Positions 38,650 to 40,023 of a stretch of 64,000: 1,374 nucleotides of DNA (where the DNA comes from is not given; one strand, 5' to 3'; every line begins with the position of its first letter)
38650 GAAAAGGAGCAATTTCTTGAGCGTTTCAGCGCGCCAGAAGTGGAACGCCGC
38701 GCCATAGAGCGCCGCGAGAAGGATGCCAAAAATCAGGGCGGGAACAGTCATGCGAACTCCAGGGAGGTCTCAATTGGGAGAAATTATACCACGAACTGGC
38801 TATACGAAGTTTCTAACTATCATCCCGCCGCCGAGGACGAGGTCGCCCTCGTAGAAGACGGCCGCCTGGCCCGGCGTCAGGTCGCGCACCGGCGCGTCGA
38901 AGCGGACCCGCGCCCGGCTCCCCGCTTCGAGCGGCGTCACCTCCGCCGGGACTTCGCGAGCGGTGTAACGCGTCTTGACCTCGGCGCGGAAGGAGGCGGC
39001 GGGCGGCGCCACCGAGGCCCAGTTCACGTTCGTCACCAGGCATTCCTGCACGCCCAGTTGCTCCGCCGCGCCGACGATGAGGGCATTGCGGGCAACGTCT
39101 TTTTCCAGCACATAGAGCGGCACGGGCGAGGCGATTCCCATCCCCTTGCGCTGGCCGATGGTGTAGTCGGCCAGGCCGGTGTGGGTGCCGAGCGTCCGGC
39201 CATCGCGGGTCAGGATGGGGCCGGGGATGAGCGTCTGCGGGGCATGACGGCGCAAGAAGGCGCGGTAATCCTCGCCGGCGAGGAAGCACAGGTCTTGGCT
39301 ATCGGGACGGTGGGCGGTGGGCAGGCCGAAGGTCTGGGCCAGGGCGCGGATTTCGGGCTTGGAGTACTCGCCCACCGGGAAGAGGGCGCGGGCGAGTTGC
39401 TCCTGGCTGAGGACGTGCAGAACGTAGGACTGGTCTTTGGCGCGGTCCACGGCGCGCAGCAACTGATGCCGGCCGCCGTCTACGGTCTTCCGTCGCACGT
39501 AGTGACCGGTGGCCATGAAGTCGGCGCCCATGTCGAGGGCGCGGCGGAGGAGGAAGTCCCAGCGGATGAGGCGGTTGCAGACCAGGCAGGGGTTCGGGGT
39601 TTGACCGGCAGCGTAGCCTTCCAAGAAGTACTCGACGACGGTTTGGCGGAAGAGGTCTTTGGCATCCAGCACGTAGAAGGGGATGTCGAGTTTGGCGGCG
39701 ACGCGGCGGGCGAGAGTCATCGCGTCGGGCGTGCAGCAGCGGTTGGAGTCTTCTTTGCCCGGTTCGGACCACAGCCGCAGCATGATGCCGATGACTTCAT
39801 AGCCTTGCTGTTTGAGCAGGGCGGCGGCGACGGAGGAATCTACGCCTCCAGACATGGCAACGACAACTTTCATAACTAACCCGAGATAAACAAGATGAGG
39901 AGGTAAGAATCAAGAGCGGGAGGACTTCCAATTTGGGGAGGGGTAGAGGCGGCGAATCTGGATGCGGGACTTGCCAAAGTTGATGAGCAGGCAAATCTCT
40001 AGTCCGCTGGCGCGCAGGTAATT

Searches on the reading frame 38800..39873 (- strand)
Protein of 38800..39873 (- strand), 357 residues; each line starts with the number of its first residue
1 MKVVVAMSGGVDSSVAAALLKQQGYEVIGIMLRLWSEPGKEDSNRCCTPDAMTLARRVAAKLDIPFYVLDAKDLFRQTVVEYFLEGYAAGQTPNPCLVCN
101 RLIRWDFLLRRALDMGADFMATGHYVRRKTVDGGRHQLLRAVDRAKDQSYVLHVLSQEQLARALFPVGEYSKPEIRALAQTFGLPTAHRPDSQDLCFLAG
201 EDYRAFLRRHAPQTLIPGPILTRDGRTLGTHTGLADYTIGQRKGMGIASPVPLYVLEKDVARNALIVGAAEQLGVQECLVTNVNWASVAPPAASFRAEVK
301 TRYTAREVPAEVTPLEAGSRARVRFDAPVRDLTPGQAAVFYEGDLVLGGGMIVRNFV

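Call 29: search_protein_families(library=ncbifam, proteins=[window:38800-39873:-])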
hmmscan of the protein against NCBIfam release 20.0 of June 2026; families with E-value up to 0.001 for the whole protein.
window:38800-39873:- (357 aa): 15 families
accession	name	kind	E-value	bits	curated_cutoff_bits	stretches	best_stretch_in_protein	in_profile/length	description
NF001138.1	PRK00143.1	equivalog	7.4e-131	436.2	284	1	2-352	1-345/345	tRNA 2-thiouridine(34) synthase MnmA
TIGR00420.1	trmU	equivalog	7.9e-107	357.1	236.95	1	1-352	1-351/351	tRNA 2-thiouridine(34) synthase MnmA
NF011258.0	PRK14664.1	equivalog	8.1e-76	255.4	680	1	2-353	7-346/362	tRNA 2-thiouridine(34) synthase MnmA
NF011259.0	PRK14665.1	equivalog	6.2e-67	226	364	1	2-353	7-359/360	tRNA 2-thiouridine(34) synthase MnmA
NF003385.0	PRK04527.1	equivalog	1e-06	27.6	603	1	2-123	5-117/401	argininosuccinate synthase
NF049949.1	tRNAsynTtuAPyrococ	equivalog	3.1e-06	26.5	450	1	2-126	49-157/292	tRNA-5-methyluridine(54) 2-sulfurtransferase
TIGR00032.1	argG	equivalog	9.1e-06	25.2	268.2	1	2-44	1-41/394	argininosuccinate synthase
TIGR00268.2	TIGR00268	equivalog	5.5e-05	22.6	150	0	2-22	15-35/259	ATP-dependent sacrificial sulfur transferase LarE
NF010587.0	PRK13980.1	equivalog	7e-05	22.2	255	0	2-33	33-66/267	NAD+ synthase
NF002048.0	PRK00876.1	subfamily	0.00027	19.8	313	1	3-65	40-94/330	NAD(+) synthase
TIGR00884.1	guaA_Cterm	equivalog_domain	0.00041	19.8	338.75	0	2-23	18-39/310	glutamine-hydrolyzing GMP synthase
NF006222.0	PRK08349.1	subfamily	0.00045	20.1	251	1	1-34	1-34/198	hypothetical protein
TIGR00552.1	nadE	equivalog_domain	0.00052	19.3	63.65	0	2-33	24-57/251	NAD(+) synthase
NF000848.1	PRK00074.1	equivalog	0.00073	18.3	400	0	2-22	215-235/512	glutamine-hydrolyzing GMP synthase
TIGR00364.1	TIGR00364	equivalog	0.00088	18.9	150.3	0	4-32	2-30/201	7-cyano-7-deazaguanine synthase QueC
